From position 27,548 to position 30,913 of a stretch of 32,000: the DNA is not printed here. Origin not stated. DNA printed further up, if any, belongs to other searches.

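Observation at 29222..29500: GH31 nucleophile motif is WQDMTTP: the hydrolase Glu at +3 is replaced, as in glucan lyases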

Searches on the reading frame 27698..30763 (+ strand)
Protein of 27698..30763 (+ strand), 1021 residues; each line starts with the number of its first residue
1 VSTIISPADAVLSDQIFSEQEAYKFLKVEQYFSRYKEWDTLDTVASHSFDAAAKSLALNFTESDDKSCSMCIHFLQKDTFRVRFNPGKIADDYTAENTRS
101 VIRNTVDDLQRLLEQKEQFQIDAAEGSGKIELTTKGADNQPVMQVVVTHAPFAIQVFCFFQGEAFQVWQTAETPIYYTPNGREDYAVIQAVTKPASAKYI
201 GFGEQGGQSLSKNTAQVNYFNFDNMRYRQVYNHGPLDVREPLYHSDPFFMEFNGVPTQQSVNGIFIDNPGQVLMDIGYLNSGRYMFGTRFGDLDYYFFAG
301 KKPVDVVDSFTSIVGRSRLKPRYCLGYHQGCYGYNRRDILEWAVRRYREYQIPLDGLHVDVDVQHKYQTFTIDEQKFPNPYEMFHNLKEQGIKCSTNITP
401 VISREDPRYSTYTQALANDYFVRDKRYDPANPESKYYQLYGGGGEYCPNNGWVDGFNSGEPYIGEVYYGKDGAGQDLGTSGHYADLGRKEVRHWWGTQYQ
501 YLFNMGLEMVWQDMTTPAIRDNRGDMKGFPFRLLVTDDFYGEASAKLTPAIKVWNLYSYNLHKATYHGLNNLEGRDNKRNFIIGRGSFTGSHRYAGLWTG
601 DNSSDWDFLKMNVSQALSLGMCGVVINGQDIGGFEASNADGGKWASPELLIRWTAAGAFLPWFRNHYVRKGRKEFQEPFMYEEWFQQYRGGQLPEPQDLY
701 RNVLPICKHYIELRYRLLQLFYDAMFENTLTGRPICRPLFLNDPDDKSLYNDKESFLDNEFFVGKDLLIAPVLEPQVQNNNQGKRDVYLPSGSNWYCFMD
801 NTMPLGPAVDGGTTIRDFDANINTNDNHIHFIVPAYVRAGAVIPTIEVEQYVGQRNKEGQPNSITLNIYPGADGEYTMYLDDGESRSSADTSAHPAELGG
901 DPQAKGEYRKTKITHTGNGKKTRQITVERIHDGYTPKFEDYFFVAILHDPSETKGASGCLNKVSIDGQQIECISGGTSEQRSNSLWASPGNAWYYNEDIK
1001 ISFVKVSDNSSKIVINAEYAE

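Call 3: search_protein_families(library=pfam, proteins=[window:27698-30763:+], max_evalue=0.01)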
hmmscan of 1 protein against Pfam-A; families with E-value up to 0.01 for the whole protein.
window:27698-30763:+ (1021 aa): 4 families
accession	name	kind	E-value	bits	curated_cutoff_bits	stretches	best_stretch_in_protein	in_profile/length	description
PF01055.32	Glyco_hydro_31_2nd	-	3.3e-77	260.5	23.5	1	319-723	3-327/328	Glycosyl hydrolases family 31 TIM-barrel domain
PF21365.3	Glyco_hydro_31_3rd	-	2.8e-17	63.4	24.4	1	732-843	1-87/87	Glycosyl hydrolase family 31 C-terminal domain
PF13802.12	Gal_mutarotas_2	-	1.1e-12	49.1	27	1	70-275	2-184/184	Glycosyl hydrolase 31 N-terminal galactose mutarotase-like domain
PF17137.9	DUF5110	-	3e-07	30.8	27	1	864-886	2-23/71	Domain of unknown function (DUF5110)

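Call 4: search_solved_structures(query=window:27698-30760:+, max_evalue=0.001, show_alignments=3)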
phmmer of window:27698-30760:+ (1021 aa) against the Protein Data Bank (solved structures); distinct sequences matched with E-value up to 0.001: 63 (the best 60 are shown).
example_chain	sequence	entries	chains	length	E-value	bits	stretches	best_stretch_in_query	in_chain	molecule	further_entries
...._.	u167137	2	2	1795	1.5e-57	198.8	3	263-778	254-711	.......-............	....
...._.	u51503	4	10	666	4.9e-55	190.5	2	259-423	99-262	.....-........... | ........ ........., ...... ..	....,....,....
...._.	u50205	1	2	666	1.2e-54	189.2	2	539-885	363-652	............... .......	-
3n04_A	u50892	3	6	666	1.3e-54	189.1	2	539-885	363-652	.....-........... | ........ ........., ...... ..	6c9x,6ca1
3m6d_A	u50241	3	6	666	1.3e-53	185.8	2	539-885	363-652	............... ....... | alpha-glucosidase GH31 family | alpha-Glucosidase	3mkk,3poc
3nsx_A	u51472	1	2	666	1.6e-53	185.5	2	259-423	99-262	alpha-glucosidase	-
3w37_A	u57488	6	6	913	4.7e-48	167.4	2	553-815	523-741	Alpha-glucosidase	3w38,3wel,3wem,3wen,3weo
2x2h_A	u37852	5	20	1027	4.8e-48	167.4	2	525-890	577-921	ALPHA-1,4-GLUCAN LYASE ISOZYME 1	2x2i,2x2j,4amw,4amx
5djw_A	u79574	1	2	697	7.5e-46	160.1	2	480-774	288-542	Alpha-glucosidase II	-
2g3m_A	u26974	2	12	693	4.6e-41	144.2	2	465-807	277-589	Alpha-glucosidase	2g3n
8d43_A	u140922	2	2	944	4.4e-39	137.7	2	473-806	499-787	Neutral alpha-glucosidase AB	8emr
5f0e_A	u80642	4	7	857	3.3e-38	134.8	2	471-798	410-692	Neutral alpha-glucosidase AB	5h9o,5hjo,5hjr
6jr6_A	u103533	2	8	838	4.4e-38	134.4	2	483-942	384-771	Candidate alpha-glycosidase Glycoside hydrolase family 31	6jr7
7kbj_A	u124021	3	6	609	5.1e-38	134.2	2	471-799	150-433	Neutral alpha-glucosidase AB Trypsin-cleaved Fragment #3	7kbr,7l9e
5ief_A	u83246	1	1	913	2.7e-37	131.8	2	471-798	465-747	Neutral alpha-glucosidase AB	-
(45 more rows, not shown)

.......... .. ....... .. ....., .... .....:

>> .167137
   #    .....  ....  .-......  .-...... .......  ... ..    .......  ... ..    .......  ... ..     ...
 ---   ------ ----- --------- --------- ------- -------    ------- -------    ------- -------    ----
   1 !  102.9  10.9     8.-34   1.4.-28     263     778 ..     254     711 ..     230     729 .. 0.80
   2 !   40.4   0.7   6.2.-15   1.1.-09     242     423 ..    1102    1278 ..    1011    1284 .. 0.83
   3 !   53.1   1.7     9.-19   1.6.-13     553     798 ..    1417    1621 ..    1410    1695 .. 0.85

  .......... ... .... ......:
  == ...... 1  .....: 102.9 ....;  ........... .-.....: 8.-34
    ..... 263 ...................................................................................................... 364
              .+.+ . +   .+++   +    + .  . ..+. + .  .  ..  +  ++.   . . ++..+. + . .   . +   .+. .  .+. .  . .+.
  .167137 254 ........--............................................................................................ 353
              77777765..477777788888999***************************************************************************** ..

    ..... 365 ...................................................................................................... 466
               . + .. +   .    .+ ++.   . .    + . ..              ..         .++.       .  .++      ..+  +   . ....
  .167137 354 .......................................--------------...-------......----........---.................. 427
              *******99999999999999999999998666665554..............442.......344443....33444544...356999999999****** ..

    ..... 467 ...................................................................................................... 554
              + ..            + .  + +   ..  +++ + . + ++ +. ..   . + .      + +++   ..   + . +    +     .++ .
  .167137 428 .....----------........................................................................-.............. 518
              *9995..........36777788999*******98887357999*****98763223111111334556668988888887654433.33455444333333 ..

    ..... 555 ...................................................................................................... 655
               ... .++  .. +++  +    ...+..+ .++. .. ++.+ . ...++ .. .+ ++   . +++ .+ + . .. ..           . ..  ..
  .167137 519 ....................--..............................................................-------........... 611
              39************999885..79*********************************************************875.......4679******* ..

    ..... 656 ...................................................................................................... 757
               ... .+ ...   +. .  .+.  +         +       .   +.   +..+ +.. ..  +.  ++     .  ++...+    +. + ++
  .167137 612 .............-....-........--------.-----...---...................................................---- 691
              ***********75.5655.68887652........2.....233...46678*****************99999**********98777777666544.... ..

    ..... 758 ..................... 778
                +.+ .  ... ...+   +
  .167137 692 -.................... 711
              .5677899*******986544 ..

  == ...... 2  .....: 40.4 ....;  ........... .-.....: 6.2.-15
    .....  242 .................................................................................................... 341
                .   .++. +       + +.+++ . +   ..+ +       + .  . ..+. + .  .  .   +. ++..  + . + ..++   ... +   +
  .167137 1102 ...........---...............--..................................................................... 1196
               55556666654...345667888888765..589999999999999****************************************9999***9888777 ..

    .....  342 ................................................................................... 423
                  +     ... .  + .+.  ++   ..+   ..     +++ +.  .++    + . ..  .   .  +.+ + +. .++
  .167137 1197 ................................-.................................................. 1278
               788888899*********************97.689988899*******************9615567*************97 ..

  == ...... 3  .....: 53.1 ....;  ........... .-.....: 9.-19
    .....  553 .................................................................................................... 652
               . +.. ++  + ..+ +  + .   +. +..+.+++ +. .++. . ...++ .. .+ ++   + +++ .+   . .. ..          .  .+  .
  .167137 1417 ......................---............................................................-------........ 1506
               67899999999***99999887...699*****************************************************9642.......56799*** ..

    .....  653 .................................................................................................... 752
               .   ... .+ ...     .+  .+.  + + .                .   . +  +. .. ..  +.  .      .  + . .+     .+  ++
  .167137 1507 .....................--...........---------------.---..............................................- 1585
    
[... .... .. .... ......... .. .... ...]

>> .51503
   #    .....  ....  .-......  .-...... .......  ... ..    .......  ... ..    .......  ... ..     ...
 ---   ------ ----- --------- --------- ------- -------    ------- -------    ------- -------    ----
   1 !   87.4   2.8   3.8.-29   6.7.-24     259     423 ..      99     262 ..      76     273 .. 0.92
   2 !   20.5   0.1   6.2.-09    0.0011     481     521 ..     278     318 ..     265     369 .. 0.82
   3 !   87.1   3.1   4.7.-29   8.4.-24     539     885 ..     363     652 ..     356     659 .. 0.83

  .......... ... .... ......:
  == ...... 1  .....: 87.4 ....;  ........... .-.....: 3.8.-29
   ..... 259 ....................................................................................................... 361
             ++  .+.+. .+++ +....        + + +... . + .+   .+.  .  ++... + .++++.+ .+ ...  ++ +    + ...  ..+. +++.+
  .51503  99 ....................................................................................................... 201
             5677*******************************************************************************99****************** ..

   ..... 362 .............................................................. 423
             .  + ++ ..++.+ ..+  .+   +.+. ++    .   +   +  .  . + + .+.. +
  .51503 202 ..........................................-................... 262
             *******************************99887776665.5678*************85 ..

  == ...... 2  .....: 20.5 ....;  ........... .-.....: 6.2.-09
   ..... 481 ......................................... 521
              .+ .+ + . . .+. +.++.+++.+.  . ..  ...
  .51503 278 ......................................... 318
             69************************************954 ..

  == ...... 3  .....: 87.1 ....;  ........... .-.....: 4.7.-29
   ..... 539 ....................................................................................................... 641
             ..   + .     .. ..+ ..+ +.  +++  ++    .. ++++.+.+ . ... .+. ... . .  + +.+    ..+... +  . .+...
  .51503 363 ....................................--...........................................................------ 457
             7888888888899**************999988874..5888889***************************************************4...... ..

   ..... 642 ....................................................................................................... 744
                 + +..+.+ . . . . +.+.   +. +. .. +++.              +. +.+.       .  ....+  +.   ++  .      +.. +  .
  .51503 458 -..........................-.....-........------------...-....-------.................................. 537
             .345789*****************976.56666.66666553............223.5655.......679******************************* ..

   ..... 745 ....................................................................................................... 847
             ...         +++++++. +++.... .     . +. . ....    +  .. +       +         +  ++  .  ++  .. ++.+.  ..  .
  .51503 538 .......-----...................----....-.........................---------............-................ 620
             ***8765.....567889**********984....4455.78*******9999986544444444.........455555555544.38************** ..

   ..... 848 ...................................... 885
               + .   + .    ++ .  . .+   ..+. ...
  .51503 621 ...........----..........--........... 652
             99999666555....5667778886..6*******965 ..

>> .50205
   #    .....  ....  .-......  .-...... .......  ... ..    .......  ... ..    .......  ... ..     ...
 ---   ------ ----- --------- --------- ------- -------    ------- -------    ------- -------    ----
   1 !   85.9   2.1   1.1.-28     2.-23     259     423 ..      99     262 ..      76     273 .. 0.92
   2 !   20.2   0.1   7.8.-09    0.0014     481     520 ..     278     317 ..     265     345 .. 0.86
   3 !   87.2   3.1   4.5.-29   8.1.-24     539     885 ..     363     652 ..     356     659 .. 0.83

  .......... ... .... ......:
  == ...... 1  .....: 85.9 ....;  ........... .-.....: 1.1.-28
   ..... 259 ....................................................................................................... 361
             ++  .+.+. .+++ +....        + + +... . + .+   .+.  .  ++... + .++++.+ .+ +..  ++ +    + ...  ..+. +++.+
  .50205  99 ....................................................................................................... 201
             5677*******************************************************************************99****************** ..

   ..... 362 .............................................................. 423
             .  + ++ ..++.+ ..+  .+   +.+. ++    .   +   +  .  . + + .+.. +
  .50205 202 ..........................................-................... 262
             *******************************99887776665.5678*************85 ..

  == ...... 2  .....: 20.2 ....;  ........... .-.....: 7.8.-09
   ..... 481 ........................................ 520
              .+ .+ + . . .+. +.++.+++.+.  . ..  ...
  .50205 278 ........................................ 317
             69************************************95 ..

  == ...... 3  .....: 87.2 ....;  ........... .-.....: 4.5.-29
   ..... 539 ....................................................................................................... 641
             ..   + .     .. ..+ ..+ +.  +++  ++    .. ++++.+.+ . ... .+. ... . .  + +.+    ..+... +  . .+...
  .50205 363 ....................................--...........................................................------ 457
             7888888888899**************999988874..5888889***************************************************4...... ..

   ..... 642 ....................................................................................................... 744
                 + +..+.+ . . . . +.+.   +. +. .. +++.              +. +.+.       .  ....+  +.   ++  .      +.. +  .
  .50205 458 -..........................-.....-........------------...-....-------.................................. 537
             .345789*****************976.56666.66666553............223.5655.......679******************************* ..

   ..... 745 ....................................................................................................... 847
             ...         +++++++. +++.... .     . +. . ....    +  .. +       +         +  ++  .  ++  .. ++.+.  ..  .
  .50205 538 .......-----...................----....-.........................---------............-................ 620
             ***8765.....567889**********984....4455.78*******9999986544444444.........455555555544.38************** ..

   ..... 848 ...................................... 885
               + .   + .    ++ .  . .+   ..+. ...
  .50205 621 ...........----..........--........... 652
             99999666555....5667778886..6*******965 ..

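Call 5: search_protein_families(library=ncbifam, proteins=[window:27698-30763:+], max_evalue=0.01)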
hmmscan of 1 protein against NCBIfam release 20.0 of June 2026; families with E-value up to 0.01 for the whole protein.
window:27698-30763:+ (1021 aa): 3 families
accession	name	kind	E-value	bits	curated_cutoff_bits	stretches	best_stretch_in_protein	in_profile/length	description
NF040948.1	alpha_gluc_MalA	equivalog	5.3e-77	259.5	800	2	482-808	288-588/627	alpha-glucosidase MalA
NF007940.0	PRK10658.1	equivalog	3.2e-41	141.6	606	2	552-875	434-696/771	alpha-xylosidase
NF007746.0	PRK10426.1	equivalog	7.5e-27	94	553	1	580-798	451-640/683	alpha-glucosidase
